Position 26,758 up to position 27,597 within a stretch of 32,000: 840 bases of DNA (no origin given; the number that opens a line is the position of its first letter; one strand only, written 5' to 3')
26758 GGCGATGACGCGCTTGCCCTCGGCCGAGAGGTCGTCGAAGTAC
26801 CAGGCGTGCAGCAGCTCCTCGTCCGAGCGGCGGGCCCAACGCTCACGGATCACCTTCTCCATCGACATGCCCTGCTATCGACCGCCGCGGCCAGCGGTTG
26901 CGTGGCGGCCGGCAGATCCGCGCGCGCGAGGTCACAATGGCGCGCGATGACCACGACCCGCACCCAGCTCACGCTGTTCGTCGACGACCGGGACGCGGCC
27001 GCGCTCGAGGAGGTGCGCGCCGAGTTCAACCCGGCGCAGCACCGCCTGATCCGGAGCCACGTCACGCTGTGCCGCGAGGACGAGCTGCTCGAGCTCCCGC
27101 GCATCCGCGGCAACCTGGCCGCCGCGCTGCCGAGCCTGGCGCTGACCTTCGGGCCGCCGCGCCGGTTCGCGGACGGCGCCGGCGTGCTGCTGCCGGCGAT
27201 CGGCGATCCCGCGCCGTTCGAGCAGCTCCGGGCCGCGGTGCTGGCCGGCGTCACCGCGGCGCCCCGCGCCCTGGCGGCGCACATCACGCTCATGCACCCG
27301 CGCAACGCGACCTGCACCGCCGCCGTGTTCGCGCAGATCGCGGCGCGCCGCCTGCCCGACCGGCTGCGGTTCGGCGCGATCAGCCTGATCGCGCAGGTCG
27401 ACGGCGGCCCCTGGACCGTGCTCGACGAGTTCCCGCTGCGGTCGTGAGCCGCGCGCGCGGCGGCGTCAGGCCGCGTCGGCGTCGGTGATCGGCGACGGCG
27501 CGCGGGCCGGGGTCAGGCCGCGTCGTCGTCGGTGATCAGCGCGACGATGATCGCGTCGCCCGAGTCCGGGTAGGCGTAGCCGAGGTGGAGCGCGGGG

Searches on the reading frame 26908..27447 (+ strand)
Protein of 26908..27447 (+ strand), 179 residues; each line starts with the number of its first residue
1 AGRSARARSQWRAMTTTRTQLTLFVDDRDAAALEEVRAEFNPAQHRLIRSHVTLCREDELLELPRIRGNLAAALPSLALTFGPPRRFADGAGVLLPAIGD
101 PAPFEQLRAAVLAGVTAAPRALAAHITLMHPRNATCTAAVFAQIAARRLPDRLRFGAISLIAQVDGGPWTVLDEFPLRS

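Call 51: search_protein_families(library=pfam, max_evalue=0.001, proteins=[window:26908-27447:+])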
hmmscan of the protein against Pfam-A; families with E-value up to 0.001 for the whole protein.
window:26908-27447:+ (179 aa): 1 family
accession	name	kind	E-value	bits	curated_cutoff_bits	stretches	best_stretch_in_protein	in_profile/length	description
PF13563.12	2_5_RNA_ligase2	-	4.1e-11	43.6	27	1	26-165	2-150/152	2'-5' RNA ligase superfamily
